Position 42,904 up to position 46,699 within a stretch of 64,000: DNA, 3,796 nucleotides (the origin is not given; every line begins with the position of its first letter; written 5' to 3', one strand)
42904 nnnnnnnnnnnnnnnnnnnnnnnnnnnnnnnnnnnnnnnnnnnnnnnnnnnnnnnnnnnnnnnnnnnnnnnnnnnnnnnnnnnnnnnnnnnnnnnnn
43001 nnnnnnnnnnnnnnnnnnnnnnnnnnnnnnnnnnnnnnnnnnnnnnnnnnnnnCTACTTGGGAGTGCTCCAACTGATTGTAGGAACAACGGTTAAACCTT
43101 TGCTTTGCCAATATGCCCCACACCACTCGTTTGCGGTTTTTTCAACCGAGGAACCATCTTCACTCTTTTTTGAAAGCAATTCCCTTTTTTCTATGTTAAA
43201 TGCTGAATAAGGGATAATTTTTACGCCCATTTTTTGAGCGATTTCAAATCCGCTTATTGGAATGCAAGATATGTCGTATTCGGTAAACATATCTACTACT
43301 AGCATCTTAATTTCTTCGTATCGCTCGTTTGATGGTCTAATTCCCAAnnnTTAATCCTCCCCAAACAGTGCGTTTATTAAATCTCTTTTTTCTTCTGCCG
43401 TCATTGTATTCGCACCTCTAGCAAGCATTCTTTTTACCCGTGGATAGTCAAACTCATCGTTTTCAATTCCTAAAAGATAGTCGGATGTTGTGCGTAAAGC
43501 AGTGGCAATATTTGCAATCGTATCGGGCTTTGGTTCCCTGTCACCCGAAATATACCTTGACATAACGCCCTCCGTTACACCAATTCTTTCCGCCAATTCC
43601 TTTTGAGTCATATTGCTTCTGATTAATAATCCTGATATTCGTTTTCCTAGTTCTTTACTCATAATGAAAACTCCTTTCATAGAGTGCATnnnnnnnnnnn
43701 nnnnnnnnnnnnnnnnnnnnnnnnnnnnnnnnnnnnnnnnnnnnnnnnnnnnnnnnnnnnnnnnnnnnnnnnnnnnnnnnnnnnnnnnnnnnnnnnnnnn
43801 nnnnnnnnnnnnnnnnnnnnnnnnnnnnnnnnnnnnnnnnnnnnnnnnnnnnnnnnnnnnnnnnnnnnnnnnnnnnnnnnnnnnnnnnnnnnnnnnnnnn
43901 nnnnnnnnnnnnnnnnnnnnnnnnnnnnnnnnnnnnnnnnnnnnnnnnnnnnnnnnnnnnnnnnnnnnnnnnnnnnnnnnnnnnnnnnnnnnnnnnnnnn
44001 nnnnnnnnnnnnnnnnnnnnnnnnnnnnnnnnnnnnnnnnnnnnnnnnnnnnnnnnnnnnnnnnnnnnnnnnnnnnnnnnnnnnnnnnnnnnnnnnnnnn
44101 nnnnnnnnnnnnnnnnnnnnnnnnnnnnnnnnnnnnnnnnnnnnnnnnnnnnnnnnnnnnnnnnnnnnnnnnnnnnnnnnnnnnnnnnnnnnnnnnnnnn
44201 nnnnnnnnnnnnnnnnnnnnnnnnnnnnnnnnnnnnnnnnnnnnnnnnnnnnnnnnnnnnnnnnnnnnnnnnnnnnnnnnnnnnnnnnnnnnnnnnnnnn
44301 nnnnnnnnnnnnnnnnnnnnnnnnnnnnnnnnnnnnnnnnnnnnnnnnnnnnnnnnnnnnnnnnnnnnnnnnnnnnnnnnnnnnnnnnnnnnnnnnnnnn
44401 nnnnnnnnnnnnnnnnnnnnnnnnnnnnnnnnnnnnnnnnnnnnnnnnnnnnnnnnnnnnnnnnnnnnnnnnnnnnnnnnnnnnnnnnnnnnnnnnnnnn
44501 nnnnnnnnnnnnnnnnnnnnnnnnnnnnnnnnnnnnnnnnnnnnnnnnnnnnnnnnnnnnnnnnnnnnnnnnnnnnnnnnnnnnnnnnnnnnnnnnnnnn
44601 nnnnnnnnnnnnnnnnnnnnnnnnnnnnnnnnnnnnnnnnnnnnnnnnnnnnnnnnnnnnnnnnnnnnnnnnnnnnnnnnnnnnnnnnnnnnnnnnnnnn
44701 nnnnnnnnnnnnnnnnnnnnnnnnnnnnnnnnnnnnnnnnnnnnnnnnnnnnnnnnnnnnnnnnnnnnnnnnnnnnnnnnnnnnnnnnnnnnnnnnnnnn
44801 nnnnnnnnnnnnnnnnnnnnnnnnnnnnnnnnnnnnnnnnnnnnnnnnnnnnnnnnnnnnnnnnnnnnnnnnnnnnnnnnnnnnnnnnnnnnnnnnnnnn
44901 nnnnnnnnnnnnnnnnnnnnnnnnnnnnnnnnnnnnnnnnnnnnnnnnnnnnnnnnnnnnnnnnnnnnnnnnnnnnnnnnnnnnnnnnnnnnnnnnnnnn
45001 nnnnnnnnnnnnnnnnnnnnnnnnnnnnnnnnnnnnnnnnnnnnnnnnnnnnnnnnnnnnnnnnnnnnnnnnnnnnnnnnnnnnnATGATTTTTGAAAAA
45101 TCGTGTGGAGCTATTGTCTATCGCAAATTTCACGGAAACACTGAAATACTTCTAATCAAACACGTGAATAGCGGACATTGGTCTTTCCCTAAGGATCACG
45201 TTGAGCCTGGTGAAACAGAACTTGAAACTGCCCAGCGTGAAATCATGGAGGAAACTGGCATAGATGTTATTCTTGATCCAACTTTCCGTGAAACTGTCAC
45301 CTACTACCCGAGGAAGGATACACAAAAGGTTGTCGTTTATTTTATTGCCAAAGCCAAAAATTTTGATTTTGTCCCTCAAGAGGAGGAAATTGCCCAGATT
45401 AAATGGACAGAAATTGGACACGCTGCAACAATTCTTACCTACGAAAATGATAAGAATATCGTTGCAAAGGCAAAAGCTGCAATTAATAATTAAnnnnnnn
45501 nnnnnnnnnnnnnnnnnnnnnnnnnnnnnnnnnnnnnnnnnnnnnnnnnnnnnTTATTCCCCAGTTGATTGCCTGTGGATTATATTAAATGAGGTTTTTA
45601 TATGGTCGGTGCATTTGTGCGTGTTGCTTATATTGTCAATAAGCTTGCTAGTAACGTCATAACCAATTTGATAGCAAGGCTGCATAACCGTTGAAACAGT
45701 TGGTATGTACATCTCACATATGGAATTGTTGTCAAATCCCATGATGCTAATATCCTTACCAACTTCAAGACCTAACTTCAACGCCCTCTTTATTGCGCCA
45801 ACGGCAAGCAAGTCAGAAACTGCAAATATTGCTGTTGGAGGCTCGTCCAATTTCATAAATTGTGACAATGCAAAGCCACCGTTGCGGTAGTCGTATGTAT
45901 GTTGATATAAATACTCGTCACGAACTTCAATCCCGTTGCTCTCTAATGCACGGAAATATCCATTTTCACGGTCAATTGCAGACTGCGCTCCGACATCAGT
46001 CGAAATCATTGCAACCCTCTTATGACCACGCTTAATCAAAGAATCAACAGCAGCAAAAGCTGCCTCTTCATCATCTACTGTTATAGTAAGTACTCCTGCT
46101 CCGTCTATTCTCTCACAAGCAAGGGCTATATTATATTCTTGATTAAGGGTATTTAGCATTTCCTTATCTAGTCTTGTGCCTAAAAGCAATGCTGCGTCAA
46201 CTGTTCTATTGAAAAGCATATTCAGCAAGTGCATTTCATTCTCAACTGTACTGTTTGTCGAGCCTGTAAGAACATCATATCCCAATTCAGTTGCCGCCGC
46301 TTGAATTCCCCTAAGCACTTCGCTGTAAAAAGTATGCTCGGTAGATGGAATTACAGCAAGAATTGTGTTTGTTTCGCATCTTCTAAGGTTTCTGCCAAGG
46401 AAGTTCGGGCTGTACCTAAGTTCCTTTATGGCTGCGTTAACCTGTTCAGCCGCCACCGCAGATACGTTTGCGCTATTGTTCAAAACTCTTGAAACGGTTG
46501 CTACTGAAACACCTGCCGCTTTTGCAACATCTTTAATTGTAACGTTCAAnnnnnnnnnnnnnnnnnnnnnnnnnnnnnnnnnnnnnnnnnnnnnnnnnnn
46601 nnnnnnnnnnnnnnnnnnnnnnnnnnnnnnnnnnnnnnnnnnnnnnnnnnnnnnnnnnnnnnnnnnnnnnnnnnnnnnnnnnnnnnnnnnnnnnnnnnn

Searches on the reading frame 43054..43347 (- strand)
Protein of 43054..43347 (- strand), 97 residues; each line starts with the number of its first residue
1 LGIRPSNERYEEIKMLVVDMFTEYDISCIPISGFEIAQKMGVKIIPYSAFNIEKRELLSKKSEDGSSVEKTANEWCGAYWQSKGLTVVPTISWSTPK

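Call 26: search_protein_families(library=pfam, proteins=[window:43054-43347:-])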
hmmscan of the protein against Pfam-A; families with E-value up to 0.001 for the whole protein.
window:43054-43347:- (97 aa): 1 family
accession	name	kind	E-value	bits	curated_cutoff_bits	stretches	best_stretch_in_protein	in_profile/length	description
PF14386.11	DUF4417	-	8.4e-06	25.8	28.9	1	73-96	90-113/183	Domain of unknown function (DUF4417)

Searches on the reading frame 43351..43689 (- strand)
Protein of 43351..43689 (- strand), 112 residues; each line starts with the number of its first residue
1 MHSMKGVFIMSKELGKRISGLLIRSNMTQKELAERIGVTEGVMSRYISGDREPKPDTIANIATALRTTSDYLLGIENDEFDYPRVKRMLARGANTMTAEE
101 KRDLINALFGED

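Call 26: search_protein_families(library=pfam, proteins=[window:43351-43689:-])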
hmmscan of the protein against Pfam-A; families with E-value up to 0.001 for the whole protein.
window:43351-43689:- (112 aa): 4 families
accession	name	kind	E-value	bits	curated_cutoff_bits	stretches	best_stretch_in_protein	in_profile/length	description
PF01381.28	HTH_3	-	1.4e-11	44.7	23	1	24-72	7-55/55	Helix-turn-helix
PF13443.12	HTH_26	-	4.6e-08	33.6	22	1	17-72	1-57/63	Cro/C1-type HTH DNA-binding domain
PF13560.12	HTH_31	-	8.1e-08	32.9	27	1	24-68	12-57/64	Helix-turn-helix domain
PF12844.13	HTH_19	-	1.6e-05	25.2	30.2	1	15-72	1-58/64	Helix-turn-helix domain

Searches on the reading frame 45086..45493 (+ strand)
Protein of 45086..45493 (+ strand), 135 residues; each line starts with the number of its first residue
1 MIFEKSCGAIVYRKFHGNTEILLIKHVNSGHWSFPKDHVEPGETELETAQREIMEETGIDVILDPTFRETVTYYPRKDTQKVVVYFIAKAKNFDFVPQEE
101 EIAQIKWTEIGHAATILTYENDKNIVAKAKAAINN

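Call 26: search_protein_families(library=pfam, proteins=[window:45086-45493:+])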
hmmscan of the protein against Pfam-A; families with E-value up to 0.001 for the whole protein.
window:45086-45493:+ (135 aa): 1 family
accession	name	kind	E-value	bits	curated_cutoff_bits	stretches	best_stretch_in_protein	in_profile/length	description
PF00293.34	NUDIX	-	3.4e-19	69.6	21.1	1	11-125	8-130/134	NUDIX domain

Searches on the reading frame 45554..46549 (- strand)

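Call 26: search_protein_families(library=pfam, proteins=[window:45554-46549:-])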
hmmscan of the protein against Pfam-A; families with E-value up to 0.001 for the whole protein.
window:45554-46549:- (331 aa): 6 families
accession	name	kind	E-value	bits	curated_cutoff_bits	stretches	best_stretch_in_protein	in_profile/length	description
PF00532.27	Peripla_BP_1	-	1.5e-28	100.5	22.2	1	61-318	2-272/281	Periplasmic binding proteins and sugar binding domain of LacI family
PF13377.12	Peripla_BP_3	-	1.8e-28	100.1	26.5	1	168-329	1-167/167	Periplasmic binding protein-like domain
PF00356.27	LacI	-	6.2e-19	68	27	1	4-49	1-46/46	Bacterial regulatory proteins, lacI family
PF13407.12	Peripla_BP_4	-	3.5e-15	56.7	35.1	1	66-299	4-246/258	Periplasmic binding protein domain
PF01381.28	HTH_3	-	0.00023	21.6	23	1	2-31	9-38/55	Helix-turn-helix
PF00586.29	AIRS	-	0.00025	21.9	24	0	67-103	63-99/112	AIR synthase related protein, N-terminal domain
